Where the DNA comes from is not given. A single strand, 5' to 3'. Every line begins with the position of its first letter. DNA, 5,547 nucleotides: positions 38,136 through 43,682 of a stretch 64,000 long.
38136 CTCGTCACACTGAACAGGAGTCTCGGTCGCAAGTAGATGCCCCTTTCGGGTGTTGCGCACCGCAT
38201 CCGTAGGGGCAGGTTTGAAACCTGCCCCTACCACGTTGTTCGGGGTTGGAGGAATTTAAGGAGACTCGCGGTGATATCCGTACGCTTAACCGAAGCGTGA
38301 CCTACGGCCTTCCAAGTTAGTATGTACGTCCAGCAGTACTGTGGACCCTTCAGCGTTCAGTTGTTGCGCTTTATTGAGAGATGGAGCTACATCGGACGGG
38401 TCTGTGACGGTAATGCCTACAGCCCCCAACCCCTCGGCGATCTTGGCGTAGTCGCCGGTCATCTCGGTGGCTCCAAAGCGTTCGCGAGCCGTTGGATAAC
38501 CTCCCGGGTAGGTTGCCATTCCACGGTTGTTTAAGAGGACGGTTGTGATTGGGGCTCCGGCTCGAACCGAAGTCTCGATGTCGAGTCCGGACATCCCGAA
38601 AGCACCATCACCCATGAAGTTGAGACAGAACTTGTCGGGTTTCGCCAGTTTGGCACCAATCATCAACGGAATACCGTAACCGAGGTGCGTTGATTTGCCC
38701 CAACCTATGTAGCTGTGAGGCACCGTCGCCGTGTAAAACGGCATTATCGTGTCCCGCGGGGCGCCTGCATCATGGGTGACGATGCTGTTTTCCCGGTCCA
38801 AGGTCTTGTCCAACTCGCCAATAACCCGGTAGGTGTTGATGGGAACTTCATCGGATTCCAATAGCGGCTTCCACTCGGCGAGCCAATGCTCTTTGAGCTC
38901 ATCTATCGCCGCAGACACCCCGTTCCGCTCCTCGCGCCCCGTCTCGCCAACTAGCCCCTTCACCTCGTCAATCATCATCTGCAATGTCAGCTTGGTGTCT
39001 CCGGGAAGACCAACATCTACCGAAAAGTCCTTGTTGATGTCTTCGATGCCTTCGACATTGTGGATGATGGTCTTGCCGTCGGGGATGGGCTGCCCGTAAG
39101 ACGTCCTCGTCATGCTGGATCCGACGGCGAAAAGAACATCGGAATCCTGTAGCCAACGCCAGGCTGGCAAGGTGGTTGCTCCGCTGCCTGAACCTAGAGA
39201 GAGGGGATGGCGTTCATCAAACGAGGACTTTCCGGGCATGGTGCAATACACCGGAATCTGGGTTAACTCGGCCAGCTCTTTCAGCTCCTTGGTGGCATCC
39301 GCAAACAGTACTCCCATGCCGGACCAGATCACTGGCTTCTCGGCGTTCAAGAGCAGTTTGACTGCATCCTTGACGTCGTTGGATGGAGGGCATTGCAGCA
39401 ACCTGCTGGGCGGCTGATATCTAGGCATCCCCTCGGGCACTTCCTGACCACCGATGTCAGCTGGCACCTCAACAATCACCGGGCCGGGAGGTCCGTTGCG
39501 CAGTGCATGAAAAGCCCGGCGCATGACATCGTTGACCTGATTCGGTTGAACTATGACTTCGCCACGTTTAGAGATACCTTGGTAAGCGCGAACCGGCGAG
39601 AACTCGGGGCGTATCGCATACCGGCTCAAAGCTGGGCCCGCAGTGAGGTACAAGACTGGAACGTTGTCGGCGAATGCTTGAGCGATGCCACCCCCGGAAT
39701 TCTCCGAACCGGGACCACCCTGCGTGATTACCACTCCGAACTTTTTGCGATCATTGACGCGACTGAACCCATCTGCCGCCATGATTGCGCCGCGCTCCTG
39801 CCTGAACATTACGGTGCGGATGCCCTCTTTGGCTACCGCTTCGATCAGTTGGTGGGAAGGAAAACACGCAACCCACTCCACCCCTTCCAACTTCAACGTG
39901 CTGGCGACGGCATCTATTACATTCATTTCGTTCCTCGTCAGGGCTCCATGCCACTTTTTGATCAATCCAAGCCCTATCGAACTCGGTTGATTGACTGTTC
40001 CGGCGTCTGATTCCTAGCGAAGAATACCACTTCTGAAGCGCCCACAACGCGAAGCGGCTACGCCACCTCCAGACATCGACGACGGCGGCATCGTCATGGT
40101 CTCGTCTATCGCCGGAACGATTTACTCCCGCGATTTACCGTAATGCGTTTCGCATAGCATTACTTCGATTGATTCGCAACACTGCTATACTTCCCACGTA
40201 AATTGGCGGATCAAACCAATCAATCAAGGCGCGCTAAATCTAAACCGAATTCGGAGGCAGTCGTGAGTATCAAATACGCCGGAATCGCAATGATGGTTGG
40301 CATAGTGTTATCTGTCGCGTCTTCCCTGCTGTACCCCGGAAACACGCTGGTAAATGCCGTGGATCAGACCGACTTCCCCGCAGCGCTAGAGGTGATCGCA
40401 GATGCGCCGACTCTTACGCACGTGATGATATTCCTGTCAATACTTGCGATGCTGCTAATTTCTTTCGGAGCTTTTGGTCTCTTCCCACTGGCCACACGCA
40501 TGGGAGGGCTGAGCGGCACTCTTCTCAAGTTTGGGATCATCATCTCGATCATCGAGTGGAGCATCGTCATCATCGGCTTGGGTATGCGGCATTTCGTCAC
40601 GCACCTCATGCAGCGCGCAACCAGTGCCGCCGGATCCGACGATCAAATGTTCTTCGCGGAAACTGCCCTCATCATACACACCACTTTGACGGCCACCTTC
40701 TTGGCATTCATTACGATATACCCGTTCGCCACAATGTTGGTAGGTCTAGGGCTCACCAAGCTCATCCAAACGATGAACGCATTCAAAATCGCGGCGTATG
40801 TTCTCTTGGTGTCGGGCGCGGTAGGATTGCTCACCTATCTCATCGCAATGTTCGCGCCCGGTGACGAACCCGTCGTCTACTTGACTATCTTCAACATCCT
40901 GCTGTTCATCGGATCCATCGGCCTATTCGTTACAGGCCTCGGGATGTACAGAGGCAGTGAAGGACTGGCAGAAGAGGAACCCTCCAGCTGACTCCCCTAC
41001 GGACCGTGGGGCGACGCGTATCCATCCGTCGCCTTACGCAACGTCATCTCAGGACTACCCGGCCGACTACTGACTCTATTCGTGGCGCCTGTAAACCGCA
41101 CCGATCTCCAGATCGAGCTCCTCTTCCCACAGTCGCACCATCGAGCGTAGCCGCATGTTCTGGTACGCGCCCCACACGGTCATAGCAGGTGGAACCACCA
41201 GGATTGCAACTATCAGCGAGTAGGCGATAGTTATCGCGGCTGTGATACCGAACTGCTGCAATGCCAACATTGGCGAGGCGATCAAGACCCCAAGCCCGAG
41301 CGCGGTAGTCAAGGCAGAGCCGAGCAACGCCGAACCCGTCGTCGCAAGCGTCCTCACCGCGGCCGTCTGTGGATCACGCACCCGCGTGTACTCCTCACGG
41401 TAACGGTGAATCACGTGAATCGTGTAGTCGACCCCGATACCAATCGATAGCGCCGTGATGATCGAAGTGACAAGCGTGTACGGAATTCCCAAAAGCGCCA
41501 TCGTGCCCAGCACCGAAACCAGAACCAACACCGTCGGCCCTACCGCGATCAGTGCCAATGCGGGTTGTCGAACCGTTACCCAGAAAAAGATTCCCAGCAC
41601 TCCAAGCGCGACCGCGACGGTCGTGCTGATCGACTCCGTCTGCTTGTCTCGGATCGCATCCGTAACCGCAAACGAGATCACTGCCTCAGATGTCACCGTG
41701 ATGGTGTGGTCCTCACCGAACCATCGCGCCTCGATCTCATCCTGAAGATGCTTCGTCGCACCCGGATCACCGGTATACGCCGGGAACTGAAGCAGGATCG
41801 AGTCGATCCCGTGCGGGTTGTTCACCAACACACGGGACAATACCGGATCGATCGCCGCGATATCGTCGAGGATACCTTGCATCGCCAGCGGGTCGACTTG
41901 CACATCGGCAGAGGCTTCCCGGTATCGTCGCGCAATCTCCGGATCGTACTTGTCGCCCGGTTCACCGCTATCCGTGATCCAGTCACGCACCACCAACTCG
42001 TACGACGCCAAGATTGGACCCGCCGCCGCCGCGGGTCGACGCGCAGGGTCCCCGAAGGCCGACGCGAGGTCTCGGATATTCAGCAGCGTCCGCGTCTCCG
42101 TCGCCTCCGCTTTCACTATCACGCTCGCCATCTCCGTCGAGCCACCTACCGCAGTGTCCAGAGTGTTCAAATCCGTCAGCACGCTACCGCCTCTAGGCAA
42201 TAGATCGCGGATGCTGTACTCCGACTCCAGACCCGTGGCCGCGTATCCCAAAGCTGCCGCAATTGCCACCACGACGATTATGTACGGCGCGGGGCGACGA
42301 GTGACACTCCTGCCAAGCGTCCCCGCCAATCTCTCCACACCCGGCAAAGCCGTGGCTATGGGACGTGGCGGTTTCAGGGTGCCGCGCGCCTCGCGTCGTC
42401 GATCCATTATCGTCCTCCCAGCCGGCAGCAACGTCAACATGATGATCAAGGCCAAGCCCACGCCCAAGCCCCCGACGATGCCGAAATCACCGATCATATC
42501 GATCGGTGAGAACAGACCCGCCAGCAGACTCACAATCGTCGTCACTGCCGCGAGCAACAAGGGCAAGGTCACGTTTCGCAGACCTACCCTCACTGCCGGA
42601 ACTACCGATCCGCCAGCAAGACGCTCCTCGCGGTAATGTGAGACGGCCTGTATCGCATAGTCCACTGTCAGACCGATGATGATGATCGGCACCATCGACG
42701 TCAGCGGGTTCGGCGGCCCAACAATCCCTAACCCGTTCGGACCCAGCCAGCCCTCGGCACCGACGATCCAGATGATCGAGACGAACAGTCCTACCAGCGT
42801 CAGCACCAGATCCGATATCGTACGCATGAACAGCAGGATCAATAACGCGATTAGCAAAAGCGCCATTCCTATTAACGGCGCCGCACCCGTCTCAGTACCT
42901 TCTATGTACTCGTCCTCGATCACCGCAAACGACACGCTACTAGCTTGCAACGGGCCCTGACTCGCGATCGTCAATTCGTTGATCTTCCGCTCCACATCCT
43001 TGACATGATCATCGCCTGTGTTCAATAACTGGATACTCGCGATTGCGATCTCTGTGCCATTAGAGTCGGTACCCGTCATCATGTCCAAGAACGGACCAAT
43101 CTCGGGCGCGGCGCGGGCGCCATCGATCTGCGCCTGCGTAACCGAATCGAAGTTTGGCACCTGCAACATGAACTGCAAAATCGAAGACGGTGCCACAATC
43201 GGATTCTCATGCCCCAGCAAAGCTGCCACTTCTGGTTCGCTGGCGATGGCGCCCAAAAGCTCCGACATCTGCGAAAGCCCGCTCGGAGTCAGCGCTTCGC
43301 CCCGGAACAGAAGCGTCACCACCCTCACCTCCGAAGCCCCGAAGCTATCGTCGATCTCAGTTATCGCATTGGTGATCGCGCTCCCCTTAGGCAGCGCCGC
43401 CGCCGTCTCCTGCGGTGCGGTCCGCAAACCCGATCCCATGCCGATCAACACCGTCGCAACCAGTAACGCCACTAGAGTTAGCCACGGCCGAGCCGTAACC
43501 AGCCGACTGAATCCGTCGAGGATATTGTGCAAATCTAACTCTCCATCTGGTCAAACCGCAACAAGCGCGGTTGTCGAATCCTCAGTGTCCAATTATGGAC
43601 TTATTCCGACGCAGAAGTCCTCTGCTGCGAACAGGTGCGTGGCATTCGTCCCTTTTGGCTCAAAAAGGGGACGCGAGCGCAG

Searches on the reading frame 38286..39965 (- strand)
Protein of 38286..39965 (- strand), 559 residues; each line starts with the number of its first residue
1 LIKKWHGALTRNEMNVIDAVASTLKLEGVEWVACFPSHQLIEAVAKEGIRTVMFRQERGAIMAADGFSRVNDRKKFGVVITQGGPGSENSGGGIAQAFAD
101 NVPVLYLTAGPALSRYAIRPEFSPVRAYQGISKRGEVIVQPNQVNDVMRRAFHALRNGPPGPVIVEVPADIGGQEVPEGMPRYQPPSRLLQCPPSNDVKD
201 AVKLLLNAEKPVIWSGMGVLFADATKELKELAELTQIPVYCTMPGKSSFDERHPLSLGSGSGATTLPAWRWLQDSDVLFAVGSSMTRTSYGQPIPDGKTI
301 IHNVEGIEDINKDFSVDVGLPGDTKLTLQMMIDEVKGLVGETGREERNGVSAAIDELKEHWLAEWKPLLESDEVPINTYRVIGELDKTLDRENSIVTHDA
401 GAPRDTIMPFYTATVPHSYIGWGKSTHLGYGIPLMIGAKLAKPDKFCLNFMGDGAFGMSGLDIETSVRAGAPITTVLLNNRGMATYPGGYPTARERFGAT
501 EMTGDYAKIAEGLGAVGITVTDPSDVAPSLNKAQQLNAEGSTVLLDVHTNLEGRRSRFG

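Call 9: search_protein_families(library=pfam, proteins=[window:38286-39965:-], max_evalue=0.001)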
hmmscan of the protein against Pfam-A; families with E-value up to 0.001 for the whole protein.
window:38286-39965:- (559 aa): 3 families
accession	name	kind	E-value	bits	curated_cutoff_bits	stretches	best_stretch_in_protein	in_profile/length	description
PF00205.28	TPP_enzyme_M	-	2.8e-28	98.8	30.4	1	198-330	1-136/137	Thiamine pyrophosphate enzyme, central domain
PF02775.26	TPP_enzyme_C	-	6e-27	94.7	21.9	1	400-546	2-150/151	Thiamine pyrophosphate enzyme, C-terminal TPP binding domain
PF02776.23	TPP_enzyme_N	-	3.3e-21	75.7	26.8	1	14-115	1-104/119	Thiamine pyrophosphate enzyme, N-terminal TPP binding domain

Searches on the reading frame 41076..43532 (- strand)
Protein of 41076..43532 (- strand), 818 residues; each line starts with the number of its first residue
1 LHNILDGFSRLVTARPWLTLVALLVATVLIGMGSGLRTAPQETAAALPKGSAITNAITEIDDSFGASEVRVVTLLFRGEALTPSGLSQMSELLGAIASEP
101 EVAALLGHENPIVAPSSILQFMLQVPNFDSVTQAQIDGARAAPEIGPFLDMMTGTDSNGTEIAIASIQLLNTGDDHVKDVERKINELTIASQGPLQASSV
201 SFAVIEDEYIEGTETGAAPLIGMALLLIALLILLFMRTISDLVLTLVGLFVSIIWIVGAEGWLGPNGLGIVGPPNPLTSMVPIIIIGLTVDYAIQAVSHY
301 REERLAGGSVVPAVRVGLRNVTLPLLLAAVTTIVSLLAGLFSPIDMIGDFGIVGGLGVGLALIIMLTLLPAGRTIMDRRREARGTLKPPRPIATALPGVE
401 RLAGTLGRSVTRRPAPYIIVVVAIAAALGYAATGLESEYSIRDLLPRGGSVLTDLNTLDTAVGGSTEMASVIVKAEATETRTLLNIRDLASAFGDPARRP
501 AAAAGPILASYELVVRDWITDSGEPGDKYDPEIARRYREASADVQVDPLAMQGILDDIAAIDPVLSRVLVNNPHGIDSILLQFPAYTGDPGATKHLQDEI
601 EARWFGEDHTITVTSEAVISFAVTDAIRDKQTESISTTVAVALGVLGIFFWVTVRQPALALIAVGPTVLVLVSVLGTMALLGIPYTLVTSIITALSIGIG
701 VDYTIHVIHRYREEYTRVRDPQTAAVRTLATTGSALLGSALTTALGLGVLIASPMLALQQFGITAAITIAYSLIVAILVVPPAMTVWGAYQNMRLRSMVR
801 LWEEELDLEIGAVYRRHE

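Call 9: search_protein_families(library=pfam, proteins=[window:41076-43532:-], max_evalue=0.001)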
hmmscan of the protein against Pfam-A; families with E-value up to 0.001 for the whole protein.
window:41076-43532:- (818 aa): 3 families
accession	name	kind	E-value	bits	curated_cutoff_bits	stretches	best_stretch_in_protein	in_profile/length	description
PF03176.21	MMPL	-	9.6e-39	133.7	20.5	2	594-790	108-305/333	MMPL family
PF12349.14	Sterol-sensing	-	2e-11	44.4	22.3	1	656-784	5-133/153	Sterol-sensing domain of SREBP cleavage-activation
PF02460.24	Patched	-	2e-10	41.1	23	1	654-785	25-155/156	Patched SSD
